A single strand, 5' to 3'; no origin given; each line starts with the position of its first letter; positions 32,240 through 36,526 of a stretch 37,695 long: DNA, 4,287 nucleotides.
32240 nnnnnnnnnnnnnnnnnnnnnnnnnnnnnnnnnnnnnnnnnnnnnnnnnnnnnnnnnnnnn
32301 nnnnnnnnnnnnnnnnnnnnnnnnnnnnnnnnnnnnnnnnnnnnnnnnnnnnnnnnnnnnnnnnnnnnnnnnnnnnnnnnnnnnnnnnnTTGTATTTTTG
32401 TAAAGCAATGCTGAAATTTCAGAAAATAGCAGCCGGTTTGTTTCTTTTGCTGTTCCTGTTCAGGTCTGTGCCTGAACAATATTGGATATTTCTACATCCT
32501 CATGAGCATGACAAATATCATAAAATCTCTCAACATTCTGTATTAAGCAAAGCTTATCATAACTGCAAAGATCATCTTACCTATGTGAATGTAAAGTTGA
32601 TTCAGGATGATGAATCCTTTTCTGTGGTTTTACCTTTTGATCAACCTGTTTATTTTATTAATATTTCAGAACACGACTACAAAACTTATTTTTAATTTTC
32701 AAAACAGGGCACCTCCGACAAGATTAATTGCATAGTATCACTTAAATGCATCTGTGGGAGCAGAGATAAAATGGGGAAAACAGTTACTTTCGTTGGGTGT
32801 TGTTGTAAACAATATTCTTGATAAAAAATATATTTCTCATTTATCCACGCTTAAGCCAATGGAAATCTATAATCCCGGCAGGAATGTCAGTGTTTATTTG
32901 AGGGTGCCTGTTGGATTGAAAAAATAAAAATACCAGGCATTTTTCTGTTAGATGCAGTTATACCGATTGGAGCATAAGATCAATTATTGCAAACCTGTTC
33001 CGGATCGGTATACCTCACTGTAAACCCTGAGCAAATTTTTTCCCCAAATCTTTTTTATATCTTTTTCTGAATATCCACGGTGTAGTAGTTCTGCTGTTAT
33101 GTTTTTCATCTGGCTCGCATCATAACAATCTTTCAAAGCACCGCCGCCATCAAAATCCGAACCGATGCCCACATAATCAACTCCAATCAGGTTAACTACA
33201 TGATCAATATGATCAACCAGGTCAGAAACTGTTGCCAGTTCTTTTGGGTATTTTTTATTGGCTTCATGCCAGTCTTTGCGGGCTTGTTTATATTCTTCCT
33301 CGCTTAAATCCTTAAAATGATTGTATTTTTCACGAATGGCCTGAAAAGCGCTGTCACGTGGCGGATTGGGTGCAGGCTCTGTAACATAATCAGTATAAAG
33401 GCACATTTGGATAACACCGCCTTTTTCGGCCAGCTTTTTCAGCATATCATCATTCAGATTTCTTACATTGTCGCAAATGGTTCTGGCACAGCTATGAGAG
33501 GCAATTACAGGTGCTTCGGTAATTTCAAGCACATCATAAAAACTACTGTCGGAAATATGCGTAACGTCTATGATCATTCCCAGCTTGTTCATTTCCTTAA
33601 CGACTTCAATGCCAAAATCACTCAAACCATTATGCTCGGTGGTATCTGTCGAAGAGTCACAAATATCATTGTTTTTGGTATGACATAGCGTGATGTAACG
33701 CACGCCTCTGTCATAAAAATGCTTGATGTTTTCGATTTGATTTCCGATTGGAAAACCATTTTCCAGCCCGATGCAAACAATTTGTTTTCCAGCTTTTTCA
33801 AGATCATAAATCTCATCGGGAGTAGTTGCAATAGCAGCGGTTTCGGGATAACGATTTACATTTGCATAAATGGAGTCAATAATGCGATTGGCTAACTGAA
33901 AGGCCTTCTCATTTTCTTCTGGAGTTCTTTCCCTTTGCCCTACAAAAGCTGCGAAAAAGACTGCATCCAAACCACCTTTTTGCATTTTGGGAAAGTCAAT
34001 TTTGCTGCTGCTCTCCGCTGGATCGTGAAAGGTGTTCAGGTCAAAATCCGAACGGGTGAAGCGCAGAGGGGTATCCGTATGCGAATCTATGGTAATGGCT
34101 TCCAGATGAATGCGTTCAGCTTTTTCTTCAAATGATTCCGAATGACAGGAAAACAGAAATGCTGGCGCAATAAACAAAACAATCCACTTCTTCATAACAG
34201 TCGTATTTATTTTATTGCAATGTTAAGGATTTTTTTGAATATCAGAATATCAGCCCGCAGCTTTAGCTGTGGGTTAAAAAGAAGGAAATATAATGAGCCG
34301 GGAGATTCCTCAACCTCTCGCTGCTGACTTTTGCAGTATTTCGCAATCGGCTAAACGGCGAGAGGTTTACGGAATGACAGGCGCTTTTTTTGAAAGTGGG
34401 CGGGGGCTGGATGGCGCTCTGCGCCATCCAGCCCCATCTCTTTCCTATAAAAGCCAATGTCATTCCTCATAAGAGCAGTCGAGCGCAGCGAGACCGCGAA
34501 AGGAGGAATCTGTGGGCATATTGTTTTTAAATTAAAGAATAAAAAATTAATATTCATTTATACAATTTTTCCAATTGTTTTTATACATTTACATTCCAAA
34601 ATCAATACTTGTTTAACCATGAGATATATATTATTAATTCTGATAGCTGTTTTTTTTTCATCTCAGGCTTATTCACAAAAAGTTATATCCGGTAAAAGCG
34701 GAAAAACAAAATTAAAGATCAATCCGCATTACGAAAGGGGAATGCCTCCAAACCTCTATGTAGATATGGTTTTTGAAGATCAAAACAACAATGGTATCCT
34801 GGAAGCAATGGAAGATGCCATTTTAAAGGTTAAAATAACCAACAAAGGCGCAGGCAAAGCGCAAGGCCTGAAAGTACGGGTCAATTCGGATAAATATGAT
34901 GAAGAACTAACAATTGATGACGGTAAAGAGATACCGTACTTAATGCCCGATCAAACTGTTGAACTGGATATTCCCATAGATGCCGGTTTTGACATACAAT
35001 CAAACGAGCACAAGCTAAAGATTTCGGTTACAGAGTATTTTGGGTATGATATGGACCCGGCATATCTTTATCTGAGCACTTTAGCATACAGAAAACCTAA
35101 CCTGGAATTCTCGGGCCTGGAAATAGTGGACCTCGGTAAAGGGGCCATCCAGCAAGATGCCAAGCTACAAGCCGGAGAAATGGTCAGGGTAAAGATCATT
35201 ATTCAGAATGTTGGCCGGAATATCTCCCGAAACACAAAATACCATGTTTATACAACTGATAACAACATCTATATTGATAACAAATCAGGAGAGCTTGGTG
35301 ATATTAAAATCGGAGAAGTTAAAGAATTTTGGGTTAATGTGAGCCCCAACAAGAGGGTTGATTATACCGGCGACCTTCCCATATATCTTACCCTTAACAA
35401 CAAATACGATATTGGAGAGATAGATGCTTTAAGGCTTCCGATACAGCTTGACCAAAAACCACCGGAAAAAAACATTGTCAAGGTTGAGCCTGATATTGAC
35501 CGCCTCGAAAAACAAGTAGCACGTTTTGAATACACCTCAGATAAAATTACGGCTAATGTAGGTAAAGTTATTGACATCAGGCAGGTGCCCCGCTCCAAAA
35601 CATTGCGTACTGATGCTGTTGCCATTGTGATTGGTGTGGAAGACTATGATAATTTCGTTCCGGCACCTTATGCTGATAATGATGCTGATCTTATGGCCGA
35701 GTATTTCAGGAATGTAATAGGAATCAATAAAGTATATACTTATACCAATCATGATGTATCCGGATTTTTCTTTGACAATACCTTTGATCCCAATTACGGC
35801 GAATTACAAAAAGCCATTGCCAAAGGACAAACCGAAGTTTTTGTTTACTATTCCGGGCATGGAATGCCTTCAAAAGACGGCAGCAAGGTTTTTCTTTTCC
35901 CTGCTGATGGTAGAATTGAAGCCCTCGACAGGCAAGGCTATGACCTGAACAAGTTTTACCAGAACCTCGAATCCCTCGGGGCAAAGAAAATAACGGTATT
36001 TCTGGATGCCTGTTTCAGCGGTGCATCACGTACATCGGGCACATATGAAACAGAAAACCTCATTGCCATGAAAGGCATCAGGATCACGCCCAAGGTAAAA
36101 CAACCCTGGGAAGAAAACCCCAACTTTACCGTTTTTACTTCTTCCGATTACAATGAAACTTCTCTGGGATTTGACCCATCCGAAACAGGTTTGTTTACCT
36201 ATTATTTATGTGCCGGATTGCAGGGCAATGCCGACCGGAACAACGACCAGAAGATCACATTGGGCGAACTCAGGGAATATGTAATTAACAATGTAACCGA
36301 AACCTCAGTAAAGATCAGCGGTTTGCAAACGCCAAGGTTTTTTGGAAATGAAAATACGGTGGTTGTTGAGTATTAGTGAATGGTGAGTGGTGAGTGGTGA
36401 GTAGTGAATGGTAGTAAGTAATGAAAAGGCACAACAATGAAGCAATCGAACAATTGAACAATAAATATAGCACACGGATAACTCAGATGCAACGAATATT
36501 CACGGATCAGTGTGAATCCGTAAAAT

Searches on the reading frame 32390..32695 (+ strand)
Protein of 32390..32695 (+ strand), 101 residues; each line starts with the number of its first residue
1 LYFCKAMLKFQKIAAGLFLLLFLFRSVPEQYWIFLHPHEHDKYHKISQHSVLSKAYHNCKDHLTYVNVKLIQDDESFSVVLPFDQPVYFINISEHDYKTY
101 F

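Call 32: search_protein_families(library=pfam, proteins=[window:32390-32695:+], max_evalue=0.001)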
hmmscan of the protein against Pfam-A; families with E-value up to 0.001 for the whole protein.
window:32390-32695:+ (101 aa): 0 families

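Call 48: search_protein_families(library=padloc, proteins=[window:32390-32695:+], max_evalue=0.01)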
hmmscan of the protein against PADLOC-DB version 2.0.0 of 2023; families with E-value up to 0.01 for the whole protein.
window:32390-32695:+ (101 aa): 0 families

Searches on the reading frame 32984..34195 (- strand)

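Call 32: search_protein_families(library=pfam, proteins=[window:32984-34195:-], max_evalue=0.001)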
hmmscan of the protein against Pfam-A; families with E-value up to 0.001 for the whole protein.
window:32984-34195:- (403 aa): 1 family
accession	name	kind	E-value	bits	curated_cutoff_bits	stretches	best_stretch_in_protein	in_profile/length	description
PF01244.27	Peptidase_M19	-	5.7e-106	354.7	26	1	30-393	3-318/319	Membrane dipeptidase (Peptidase family M19)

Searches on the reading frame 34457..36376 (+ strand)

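Call 49: search_protein_families(library=pfam, proteins=[window:34457-36376:+], max_evalue=0.01)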
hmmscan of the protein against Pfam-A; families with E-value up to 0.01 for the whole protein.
window:34457-36376:+ (639 aa): 3 families
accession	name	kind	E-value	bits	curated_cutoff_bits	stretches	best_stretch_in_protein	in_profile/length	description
PF00656.27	Peptidase_C14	-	6e-16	59.3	21.4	1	388-627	3-222/233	Caspase domain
PF07705.17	CARDB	-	1.1e-05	26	22.7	0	232-304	10-78/101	CARDB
PF01650.23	Peptidase_C13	-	0.00091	19.3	22.8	0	452-535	101-175/258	Peptidase C13 family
